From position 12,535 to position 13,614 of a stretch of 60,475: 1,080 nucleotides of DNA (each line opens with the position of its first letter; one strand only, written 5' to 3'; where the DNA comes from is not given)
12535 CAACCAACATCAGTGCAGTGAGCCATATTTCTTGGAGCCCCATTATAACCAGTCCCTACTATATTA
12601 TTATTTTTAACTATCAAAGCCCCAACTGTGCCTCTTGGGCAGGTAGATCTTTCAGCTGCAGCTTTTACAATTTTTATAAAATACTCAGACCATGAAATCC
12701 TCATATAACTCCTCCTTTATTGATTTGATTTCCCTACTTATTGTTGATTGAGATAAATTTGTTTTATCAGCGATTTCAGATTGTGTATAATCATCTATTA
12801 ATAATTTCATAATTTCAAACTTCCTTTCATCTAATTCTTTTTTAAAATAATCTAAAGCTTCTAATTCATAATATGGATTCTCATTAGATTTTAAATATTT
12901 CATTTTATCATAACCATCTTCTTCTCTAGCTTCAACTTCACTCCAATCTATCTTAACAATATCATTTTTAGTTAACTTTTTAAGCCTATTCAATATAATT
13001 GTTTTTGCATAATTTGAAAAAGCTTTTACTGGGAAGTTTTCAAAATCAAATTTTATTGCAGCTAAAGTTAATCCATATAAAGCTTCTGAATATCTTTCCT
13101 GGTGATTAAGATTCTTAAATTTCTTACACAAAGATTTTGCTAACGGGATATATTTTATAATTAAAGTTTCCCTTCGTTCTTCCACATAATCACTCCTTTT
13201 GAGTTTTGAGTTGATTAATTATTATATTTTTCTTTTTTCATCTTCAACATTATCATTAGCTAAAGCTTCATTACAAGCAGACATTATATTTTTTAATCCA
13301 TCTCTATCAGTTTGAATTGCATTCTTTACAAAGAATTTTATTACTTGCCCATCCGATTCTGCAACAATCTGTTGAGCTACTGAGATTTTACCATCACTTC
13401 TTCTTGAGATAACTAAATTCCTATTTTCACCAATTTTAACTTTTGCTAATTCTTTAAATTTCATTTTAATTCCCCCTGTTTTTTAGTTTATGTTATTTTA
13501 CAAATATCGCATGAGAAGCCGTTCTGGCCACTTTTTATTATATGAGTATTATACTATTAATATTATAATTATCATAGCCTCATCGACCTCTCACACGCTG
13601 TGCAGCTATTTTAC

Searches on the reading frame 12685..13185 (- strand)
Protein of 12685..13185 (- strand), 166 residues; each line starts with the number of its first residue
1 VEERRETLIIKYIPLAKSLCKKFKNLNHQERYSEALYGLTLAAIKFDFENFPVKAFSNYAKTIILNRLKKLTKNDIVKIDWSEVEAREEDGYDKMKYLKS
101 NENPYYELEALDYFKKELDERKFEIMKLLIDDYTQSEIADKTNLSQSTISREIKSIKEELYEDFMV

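Call 15: search_protein_families(library=phrogs, proteins=[window:12685-13185:-], max_evalue=0.01)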
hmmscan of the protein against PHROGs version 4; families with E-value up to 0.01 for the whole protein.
window:12685-13185:- (166 aa): 14 families
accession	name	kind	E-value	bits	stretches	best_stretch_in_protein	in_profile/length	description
phrog_351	-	transcription regulation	3.3e-12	46.8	1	2-160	502-722/928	RNA polymerase sigma factor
phrog_1740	-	transcription regulation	1.3e-07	31.5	1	52-162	103-214/567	RNA polymerase sigma factor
phrog_10300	-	transcription regulation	2.8e-06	28.5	1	114-156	117-159/182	transcriptional regulator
phrog_21612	-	transcription regulation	3.9e-06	26.7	1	112-164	170-222/600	RNA polymerase sigma factor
phrog_1058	-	unknown function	0.00018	22.5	1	93-162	59-129/134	-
phrog_6831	-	transcription regulation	0.00034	21.5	1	126-151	12-37/68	transcriptional regulator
phrog_1558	-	unknown function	0.00051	21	1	116-160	117-164/178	-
phrog_10086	-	DNA, RNA and nucleotide metabolism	0.001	20.3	1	116-158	13-56/91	HTH DNA binding protein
phrog_4646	-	integration and excision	0.0026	18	1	122-157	12-47/344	transposase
phrog_8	-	transcription regulation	0.0032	18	1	109-151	153-189/346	transcriptional regulator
phrog_517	-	DNA, RNA and nucleotide metabolism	0.0058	18.5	1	77-157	46-126/128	HTH DNA binding protein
phrog_5767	-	transcription regulation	0.0089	16.4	0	116-160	288-332/393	sigma factor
phrog_645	-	DNA, RNA and nucleotide metabolism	0.009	17.1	0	116-158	21-64/196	Rnase E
phrog_32138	-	DNA, RNA and nucleotide metabolism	0.0092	16.9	0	133-156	19-42/54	DNA binding protein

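Call 31: search_protein_families(library=pfam, proteins=[window:12685-13185:-], max_evalue=0.001)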
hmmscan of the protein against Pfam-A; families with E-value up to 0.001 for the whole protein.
window:12685-13185:- (166 aa): 11 families
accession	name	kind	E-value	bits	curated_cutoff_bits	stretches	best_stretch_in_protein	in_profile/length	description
PF13412.12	HTH_24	-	5.7e-06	26.3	21.9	1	118-151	1-36/48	Winged helix-turn-helix DNA-binding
PF08279.18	HTH_11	-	1.3e-05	25.4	25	1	121-161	1-44/55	HTH domain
PF01371.25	Trp_repressor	-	3.4e-05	24.3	27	1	122-158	38-75/88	Trp repressor protein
PF01022.26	HTH_5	-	5.4e-05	23.4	22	1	119-158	1-41/47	Bacterial regulatory protein, arsR family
PF13518.12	HTH_28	-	6.7e-05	23.3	25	1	121-155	1-35/52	Helix-turn-helix domain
PF13384.12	HTH_23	-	7e-05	23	24.6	1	120-155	5-40/50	Homeodomain-like domain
PF13936.12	HTH_38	-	0.00011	22.3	27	1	124-154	12-42/44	Helix-turn-helix domain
PF00196.25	GerE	-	0.0002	21.4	23.5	1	118-157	3-42/57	Bacterial regulatory proteins, luxR family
PF04545.22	Sigma70_r4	-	0.00025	20.9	24.1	1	118-154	5-42/50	Sigma-70, region 4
PF04297.20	UPF0122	-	0.00028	21.5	22.7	1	111-160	11-61/101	Putative helix-turn-helix protein, YlxM / p13 like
PF08281.18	Sigma70_r4_2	-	0.00032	20.7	25.7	1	116-154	9-48/54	Sigma-70, region 4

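Call 51: search_dna_similar(query=window:12685-13185:-, collection=phages, mode=protein, max_rows=20, max_evalue=0.001)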
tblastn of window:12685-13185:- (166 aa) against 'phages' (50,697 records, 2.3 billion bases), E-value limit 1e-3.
No match.

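Call 57: find_homologous_proteins(query=window:12685-13185:-, max_evalue=0.00001)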
Query window:12685-13185:- (166 aa): 3 proteins with E <= 0.00001 among 61 candidates.
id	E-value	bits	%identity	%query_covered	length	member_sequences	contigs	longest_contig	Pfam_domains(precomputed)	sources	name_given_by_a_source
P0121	1.7e-99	348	100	100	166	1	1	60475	PF13412.13,PF08279.19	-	-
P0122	4.1e-80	285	82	99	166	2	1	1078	PF13936.13,PF01022.27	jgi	-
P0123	1.9e-46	176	54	99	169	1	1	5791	PF04542.21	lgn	-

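Call 58: find_encoding_contigs(protein=P0122, flank=5000)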
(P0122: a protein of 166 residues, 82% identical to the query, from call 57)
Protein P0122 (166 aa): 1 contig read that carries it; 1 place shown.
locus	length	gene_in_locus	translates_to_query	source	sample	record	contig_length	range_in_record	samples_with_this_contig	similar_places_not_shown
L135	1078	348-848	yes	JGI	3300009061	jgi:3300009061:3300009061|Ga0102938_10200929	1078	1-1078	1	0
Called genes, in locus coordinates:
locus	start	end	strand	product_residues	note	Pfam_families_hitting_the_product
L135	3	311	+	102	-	?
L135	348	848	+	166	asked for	PF01022:HTH_5 (weak), PF13936:HTH_38 (weak)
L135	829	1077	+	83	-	?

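Call 59: find_encoding_contigs(protein=P0123, flank=6000)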
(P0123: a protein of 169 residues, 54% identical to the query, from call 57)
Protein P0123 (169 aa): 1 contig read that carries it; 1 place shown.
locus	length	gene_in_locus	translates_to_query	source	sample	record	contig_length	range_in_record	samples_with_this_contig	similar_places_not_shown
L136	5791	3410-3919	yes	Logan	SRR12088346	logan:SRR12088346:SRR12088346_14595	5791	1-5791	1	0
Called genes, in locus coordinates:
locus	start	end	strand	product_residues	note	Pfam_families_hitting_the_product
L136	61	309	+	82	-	-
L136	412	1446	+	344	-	-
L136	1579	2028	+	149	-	-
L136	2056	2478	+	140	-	-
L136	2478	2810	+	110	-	-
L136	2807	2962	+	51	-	-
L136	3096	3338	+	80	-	-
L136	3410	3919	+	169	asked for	PF04542:Sigma70_r2 (faint)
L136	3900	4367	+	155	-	PF00383:dCMP_cyt_deam_1, PF14437:MafB19-deam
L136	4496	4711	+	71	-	-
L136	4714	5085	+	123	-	-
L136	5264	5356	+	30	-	-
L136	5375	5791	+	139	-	?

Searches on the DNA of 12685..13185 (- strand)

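Call 99: search_rna_families(sources=[L136, L137, L138, L142, L145], threshold=evalue, max_evalue=0.01)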
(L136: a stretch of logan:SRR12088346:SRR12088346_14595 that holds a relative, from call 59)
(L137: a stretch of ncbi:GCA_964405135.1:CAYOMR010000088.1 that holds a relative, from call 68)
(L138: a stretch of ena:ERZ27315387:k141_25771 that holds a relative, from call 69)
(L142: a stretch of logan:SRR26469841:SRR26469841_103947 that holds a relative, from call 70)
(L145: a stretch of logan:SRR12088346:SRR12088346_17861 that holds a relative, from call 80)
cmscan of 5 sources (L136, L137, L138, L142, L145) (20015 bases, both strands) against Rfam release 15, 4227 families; matches with E-value up to 0.01: 0.
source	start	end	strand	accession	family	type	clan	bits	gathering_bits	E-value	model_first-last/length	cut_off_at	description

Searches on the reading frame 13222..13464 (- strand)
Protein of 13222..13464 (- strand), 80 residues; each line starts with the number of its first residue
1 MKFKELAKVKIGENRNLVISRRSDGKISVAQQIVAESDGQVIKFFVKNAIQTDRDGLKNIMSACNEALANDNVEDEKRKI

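Call 15: search_protein_families(library=phrogs, proteins=[window:13222-13464:-], max_evalue=0.01)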
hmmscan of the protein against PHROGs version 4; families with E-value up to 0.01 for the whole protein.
window:13222-13464:- (80 aa): 0 families

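Call 66: find_related_loci(query=window:13222-13464:-, collection=viral_contigs, flank=3000)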
Query window:13222-13464:- (80 aa) in viral_contigs; peptide patterns used: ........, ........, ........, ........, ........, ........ (x = any residue, [..] = any of these).
22 stretches matched a pattern, but none encodes a relative of the query by tblastn (E <= 1e-3).

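Call 67: find_homologous_proteins(query=window:13222-13464:-, max_evalue=0.001)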
Query window:13222-13464:- (80 aa): 9 proteins with E <= 0.001 among 10 candidates.
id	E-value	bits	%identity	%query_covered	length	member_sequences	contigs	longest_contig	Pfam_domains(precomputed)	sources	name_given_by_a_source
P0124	3.2e-42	159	100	100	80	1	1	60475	-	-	-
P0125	3.3e-35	136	84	100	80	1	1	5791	-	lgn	-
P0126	1.7e-32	128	86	95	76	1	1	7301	-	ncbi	-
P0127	2.1e-22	96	75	84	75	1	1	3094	-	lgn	-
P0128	3.7e-22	95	71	91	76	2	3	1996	-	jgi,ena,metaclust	metaclust:\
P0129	4.8e-22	95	71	91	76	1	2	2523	-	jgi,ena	-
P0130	1.6e-21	93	75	84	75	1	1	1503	-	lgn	-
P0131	1.8e-21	93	75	84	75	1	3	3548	-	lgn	-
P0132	2.3e-21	93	75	84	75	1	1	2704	-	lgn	-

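Call 68: find_encoding_contigs(protein=P0126, flank=5000)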
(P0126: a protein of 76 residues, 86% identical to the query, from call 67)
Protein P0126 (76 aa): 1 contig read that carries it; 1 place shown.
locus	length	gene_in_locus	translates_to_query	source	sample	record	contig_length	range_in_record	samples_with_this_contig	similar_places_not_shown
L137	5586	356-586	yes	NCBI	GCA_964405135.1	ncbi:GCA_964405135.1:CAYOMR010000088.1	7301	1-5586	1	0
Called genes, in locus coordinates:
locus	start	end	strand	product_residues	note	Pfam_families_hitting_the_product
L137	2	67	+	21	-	?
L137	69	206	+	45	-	-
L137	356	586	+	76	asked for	-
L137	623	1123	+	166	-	PF13412:HTH_24 (faint), PF01022:HTH_5 (weak), PF13384:HTH_23 (weak), PF13936:HTH_38 (weak), PF13518:HTH_28 (weak)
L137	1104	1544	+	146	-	PF00383:dCMP_cyt_deam_1, PF14437:MafB19-deam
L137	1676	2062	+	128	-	-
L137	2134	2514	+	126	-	-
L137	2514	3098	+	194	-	-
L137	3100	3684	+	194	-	-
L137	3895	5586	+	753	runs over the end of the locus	PF00317:Ribonuc_red_lgN, PF02867:Ribonuc_red_lgC, PF12637:TSCPD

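Call 69: find_encoding_contigs(protein=P0128, flank=3000)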
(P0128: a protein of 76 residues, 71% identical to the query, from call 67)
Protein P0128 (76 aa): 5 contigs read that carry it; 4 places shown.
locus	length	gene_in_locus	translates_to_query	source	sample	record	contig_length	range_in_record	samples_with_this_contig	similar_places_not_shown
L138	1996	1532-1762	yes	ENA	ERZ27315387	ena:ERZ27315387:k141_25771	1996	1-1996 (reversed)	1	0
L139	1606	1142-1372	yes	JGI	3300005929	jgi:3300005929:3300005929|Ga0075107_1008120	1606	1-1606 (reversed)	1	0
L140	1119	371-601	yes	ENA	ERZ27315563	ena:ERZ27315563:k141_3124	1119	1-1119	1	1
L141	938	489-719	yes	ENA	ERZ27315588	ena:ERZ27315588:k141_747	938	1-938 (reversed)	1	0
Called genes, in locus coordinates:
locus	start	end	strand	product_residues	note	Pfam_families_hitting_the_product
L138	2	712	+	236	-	?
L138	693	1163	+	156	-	PF02075:RuvC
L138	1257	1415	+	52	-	-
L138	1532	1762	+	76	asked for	-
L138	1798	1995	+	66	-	?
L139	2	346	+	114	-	?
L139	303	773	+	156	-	PF02075:RuvC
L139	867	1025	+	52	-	-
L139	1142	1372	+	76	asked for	-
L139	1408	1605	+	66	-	?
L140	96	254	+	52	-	-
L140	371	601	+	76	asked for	-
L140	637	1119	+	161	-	?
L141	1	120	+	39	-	?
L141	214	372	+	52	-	-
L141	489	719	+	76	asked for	-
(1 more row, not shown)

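Call 70: find_encoding_contigs(protein=P0131, flank=3000)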
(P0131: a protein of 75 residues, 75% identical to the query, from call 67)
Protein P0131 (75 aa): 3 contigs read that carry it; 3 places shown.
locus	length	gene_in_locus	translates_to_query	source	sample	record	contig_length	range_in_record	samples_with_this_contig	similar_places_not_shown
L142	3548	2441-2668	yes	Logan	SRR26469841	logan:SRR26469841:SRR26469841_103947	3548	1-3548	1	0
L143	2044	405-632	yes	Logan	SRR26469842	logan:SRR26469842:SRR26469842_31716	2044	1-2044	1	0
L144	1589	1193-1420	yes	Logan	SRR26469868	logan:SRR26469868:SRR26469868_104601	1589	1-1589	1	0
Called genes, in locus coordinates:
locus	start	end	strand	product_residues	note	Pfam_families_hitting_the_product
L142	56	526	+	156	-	PF02075:RuvC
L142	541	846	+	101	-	-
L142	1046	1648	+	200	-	-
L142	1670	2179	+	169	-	-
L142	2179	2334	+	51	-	-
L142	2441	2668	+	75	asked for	-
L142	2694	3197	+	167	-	-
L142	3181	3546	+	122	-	?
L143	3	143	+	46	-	?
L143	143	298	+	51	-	-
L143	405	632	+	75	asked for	-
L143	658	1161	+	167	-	-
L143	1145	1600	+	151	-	PF00383:dCMP_cyt_deam_1, PF14437:MafB19-deam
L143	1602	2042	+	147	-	?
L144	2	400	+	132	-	?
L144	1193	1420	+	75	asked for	-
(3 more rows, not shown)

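Call 80: find_encoding_contigs(protein=P0127, flank=3000)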
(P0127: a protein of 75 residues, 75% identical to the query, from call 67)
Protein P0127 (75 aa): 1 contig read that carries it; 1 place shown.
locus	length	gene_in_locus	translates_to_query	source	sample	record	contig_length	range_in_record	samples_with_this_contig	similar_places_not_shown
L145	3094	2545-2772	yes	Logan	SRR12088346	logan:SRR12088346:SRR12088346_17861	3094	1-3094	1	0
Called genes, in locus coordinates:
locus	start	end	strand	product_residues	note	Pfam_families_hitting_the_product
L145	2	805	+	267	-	?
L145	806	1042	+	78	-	-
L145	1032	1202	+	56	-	-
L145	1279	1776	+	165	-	-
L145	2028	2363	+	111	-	-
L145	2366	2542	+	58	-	-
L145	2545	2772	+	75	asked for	-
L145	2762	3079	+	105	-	-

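Call 81: find_encoding_contigs(protein=P0129, flank=3000)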
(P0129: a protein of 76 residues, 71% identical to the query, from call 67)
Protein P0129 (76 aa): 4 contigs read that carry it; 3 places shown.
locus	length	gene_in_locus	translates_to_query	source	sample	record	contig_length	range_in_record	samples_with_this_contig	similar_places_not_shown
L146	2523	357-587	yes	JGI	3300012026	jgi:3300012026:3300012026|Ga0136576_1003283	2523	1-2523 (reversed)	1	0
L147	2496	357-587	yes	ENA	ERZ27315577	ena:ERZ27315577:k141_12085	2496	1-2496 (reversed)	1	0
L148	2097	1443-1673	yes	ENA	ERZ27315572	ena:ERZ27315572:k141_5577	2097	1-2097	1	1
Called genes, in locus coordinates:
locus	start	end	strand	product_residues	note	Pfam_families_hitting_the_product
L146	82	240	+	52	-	-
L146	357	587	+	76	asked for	-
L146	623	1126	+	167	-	-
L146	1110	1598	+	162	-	PF00383:dCMP_cyt_deam_1, PF14437:MafB19-deam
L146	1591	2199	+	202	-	PF03976:PPK2 (weak), PF13521:AAA_28 (weak)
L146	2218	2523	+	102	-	?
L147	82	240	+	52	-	-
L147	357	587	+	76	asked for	-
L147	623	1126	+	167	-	-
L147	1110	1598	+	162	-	PF00383:dCMP_cyt_deam_1, PF14437:MafB19-deam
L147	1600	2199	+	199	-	PF03976:PPK2 (weak), PF13521:AAA_28 (weak)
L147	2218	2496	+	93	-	?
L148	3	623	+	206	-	?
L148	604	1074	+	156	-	PF02075:RuvC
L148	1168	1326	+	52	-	-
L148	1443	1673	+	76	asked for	-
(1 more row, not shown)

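Call 92: search_dna_similar(query=window:13222-13464:-, collection=phages, mode=protein, max_evalue=0.01, max_rows=20)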
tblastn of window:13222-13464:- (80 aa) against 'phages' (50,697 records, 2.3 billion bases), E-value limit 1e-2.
Records with a match: 4; places in all: 4; records where one place covers at least 80% of the query: 4.
Best place of each record, by identity: <60% 4.
By first word of the organism name: Clostridium 4.
By host as written in the record: Clostridium_AP sp000509125 DA266 4.
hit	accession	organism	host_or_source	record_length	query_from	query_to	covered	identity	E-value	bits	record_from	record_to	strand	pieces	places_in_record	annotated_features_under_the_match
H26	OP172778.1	Clostridium phage CS266P4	Clostridium_AP sp000509125 DA266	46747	1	67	84%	38.4%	2e-4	43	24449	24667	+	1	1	hypothetical protein (x2)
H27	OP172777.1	Clostridium phage CS266P3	Clostridium_AP sp000509125 DA266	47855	3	67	81%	39.4%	2e-4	43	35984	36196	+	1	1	hypothetical protein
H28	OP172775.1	Clostridium phage CS266P1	Clostridium_AP sp000509125 DA266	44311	1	67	84%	35.6%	5e-3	39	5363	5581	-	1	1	hypothetical protein (x2)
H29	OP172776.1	Clostridium phage CS266P2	Clostridium_AP sp000509125 DA266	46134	1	67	84%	35.6%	5e-3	39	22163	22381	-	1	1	hypothetical protein (x2)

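Call 94: get_annotated_region(hit=H26, flank=2500)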
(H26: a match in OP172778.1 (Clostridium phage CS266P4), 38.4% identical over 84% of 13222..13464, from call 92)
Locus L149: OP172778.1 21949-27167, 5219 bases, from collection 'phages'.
description: Clostridium phage CS266P4, complete genome.
organism: Clostridium phage CS266P4 (NCBI taxid 2968625)
taxonomy: Viruses; Duplodnaviria; Heunggongvirae; Uroviricota; Caudoviricetes
host: Clostridium_AP sp000509125 DA266; source: municipal sewage; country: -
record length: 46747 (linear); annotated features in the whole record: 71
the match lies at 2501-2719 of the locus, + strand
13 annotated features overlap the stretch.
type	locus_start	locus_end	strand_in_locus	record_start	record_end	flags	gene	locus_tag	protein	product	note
CDS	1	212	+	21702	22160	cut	-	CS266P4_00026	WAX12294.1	hypothetical protein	-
CDS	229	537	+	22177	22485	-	-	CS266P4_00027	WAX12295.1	hypothetical protein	-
CDS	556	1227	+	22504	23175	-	-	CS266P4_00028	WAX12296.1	hypothetical protein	-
CDS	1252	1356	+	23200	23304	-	-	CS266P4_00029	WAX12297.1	hypothetical protein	-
CDS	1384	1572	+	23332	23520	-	-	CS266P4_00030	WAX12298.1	hypothetical protein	-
CDS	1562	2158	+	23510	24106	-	-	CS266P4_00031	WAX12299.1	hypothetical protein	-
CDS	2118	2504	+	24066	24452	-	-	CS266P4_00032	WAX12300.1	hypothetical protein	-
CDS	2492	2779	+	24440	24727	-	-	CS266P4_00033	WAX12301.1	hypothetical protein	-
CDS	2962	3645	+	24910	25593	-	-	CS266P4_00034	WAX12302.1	hypothetical protein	-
CDS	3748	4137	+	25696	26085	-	-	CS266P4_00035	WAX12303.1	hypothetical protein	-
CDS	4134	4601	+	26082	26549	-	pol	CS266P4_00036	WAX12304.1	pro-pol polyprotein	-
CDS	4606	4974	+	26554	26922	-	-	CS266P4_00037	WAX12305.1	hypothetical protein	-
CDS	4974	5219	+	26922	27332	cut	-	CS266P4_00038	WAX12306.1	hypothetical protein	-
